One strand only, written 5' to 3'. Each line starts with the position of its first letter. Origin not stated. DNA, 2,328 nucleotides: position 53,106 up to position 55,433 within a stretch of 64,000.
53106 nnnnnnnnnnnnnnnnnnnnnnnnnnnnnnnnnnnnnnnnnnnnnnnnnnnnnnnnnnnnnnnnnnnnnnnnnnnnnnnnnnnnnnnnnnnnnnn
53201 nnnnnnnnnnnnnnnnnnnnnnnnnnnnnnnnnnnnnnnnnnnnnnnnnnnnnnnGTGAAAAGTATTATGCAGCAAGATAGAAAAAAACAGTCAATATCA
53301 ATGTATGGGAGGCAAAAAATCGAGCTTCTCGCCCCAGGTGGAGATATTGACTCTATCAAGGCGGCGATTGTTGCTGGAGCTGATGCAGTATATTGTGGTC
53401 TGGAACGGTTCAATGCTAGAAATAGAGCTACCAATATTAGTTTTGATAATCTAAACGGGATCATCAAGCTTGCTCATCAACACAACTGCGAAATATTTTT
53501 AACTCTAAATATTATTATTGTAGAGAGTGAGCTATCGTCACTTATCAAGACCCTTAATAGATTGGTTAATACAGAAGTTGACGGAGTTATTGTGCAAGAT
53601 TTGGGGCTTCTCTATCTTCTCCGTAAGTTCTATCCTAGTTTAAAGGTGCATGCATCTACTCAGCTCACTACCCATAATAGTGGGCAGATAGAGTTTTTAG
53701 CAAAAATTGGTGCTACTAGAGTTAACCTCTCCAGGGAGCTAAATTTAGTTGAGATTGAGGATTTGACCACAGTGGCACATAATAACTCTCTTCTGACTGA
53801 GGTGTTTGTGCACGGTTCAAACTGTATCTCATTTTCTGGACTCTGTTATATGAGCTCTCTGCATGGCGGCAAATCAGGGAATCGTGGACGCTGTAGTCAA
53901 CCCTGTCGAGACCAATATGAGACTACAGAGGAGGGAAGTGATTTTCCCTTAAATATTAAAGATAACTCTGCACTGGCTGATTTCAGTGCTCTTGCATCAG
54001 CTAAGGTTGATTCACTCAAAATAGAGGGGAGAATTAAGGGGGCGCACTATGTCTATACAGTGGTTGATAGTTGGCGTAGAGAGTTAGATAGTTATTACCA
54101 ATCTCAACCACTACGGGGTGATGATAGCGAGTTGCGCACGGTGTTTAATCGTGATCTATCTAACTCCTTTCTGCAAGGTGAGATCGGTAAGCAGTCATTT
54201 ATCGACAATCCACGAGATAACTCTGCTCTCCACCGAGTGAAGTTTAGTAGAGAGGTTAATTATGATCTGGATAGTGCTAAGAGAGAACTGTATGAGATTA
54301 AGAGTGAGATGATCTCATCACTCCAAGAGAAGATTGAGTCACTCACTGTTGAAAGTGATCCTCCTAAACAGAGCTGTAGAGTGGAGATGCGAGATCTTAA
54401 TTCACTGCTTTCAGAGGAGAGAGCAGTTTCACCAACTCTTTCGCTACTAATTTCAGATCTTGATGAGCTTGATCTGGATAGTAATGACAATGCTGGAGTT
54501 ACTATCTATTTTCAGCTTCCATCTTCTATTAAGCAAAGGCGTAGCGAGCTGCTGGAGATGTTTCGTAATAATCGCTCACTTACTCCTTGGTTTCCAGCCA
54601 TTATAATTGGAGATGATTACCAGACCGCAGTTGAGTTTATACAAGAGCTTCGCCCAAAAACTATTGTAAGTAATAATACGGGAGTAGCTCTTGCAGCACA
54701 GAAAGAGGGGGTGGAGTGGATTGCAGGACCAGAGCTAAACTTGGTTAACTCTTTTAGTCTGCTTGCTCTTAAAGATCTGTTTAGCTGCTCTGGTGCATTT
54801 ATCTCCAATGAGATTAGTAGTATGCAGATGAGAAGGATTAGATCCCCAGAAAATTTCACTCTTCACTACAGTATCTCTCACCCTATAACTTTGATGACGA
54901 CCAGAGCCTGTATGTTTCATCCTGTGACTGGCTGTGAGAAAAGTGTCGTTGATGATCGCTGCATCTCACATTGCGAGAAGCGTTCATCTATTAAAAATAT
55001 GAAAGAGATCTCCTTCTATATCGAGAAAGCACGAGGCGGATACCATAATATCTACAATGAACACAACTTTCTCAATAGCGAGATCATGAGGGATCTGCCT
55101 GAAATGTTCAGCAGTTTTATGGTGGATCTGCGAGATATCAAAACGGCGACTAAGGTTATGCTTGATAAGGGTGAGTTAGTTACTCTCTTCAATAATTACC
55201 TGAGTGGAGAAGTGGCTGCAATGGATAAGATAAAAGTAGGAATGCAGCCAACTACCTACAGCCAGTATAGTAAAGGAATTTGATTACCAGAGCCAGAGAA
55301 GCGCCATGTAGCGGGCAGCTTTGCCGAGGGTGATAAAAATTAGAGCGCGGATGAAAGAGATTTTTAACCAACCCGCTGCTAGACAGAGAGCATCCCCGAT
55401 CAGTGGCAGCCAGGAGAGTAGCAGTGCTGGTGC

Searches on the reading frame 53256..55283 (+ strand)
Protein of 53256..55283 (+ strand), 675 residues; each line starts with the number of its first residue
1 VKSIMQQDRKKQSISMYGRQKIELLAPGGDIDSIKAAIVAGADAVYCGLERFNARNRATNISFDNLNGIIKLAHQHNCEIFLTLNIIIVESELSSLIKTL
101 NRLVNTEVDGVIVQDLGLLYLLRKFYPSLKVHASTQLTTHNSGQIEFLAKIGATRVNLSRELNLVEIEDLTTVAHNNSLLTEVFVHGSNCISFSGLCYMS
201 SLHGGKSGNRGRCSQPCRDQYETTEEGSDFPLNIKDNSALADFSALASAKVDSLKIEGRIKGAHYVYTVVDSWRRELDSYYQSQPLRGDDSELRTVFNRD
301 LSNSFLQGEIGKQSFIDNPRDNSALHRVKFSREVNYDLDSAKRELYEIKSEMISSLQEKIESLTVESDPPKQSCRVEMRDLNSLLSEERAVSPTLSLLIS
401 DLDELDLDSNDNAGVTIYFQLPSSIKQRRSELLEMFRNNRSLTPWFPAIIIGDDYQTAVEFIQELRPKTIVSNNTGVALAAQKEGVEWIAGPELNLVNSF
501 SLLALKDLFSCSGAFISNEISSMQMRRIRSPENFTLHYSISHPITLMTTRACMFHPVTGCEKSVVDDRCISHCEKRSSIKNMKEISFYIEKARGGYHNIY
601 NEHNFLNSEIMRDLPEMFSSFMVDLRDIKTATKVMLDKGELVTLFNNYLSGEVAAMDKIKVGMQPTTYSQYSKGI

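Call 13: search_protein_families(library=pfam, proteins=[window:53256-55283:+])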
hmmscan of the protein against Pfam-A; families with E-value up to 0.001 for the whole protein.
window:53256-55283:+ (675 aa): 1 family
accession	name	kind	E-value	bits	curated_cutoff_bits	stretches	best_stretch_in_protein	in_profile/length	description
PF01136.24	Peptidase_U32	-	1.2e-67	228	22.4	1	95-309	3-230/233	Peptidase family U32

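Call 68: find_homologous_proteins(query=window:53301-55283:+, max_evalue=1e-50)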
Query window:53301-55283:+ (660 aa): 6047 proteins with E <= 1e-50 among 8000 candidates; the best 120 are listed.
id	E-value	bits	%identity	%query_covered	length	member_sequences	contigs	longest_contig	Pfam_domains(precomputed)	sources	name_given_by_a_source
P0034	0.0e+0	1476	100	100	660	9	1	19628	PF01136.26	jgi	-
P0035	3.7e-274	929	72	53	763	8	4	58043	PF01136.26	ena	-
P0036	3.2e-272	923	70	53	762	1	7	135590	PF01136.26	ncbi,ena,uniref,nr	ncbi:MAG: U32 family peptidase [Gammaproteobacteria bacterium]|uniref:U32 family peptidase n=1 Tax=C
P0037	6.0e-272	922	69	53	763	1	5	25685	PF01136.26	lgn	-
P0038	5.3e-269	912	71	53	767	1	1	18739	PF01136.26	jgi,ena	-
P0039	1.3e-266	904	70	53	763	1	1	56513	PF01136.26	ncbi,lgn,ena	-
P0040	2.0e-266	903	70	53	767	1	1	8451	PF01136.26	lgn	-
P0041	4.3e-264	896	70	53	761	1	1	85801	PF01136.26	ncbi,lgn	ncbi:MAG: DUF3656 domain-containing protein [Pseudomonadota bacterium]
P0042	2.2e-263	893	69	53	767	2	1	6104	PF01136.26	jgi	jgi:putative protease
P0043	2.9e-262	890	65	53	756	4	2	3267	PF01136.26,PF12392.14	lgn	-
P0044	3.8e-262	889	70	53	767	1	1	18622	PF01136.26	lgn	-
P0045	4.9e-262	889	70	53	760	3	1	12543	PF01136.26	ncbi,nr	ncbi:MAG: U32 family peptidase, partial [Gammaproteobacteria bacterium]|nr:U32 family peptidase [Gam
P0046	5.5e-262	889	66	53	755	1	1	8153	PF01136.26,PF12392.14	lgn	-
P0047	1.6e-261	887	65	53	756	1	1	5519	PF01136.26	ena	-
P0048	2.9e-261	886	65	53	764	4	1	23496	PF01136.26,PF12392.14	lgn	-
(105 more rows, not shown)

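Call 69: find_encoding_contigs(protein=P0036, flank=9000, max_places=2)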
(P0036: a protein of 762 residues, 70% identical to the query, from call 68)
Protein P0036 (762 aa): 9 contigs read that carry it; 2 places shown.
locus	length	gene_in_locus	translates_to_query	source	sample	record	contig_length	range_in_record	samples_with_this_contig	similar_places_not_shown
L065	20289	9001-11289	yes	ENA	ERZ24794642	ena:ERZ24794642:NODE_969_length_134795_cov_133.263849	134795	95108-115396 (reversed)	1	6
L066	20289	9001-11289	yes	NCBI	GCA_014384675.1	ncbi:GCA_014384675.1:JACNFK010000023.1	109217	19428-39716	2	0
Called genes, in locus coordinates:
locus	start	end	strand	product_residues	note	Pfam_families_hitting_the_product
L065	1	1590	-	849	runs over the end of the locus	PF03710:GlnE, PF08335:GlnD_UR_UTase, PF03710:GlnE, PF08335:GlnD_UR_UTase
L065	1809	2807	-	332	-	PF19425:Csd3_N2, PF01551:Peptidase_M23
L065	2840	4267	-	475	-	PF00072:Response_reg, PF00158:Sigma54_activat, PF14532:Sigma54_activ_2, PF07728:AAA_5, PF25601:AAA_lid_14, PF02954:HTH_8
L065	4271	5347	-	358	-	PF08448:PAS_4 (faint), PF00512:HisKA, PF02518:HATPase_c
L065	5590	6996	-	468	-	PF03951:Gln-synt_N, PF00120:Gln-synt_C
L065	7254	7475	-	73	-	PF01206:TusA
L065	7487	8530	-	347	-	PF02568:ThiI (weak), PF03054:tRNA_Me_trans, PF18297:NFACT-R_2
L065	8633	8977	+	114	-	PF19669:DUF6172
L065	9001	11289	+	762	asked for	PF01136:Peptidase_U32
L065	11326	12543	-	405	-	PF07992:Pyr_redox_2 (faint), PF00890:FAD_binding_2 (weak), PF01266:DAO (faint), PF03486:HI0933_like, PF12831:FAD_oxidored (weak), PF13738:Pyr_redox_3 (weak), PF22780:HI0933_like_1st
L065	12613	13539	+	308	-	PF02091:tRNA-synt_2e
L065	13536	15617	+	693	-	PF02092:tRNA_synt_2f, PF05746:DALR_1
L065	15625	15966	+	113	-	PF03819:MazG (weak)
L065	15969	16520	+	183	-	PF00702:Hydrolase, PF08645:PNK3P (weak), PF13419:HAD_2 (faint), PF13242:Hydrolase_like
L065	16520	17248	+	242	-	PF01553:Acyltransferase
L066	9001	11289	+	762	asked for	PF01136:Peptidase_U32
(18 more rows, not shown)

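Call 70: find_encoding_contigs(protein=P0035, flank=9000, max_places=2)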
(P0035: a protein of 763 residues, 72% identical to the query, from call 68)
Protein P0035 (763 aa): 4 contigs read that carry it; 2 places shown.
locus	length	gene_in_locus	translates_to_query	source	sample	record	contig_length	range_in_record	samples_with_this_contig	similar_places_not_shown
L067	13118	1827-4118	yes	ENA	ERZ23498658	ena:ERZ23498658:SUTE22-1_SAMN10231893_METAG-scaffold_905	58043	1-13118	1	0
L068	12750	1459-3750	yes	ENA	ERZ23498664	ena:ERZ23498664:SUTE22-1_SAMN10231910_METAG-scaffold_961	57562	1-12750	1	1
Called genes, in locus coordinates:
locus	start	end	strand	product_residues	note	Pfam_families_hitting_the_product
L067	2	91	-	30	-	?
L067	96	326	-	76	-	PF01206:TusA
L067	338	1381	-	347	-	PF02568:ThiI (weak), PF03054:tRNA_Me_trans, PF18297:NFACT-R_2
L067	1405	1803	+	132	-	PF19669:DUF6172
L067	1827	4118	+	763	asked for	PF01136:Peptidase_U32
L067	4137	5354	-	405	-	PF07992:Pyr_redox_2 (faint), PF00890:FAD_binding_2 (weak), PF01266:DAO (faint), PF01494:FAD_binding_3 (weak), PF03486:HI0933_like, PF12831:FAD_oxidored, PF13738:Pyr_redox_3, PF22780:HI0933_like_1st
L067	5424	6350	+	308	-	PF02091:tRNA-synt_2e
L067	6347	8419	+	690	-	PF02092:tRNA_synt_2f, PF05746:DALR_1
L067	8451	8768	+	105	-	PF03819:MazG (weak)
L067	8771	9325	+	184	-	PF00702:Hydrolase, PF08645:PNK3P (weak), PF13419:HAD_2 (faint), PF13242:Hydrolase_like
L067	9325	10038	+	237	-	PF01553:Acyltransferase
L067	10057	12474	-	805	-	PF02518:HATPase_c, PF00204:DNA_gyraseB, PF01751:Toprim, PF21249:GyrB_hook, PF18053:GyrB_insert, PF00986:DNA_gyraseB_C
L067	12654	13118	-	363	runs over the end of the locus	PF02463:SMC_N, PF13175:AAA_15, PF13476:AAA_23, PF13555:AAA_29 (faint), PF13304:AAA_21 (faint)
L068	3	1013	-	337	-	?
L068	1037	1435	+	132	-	PF19669:DUF6172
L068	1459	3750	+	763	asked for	PF01136:Peptidase_U32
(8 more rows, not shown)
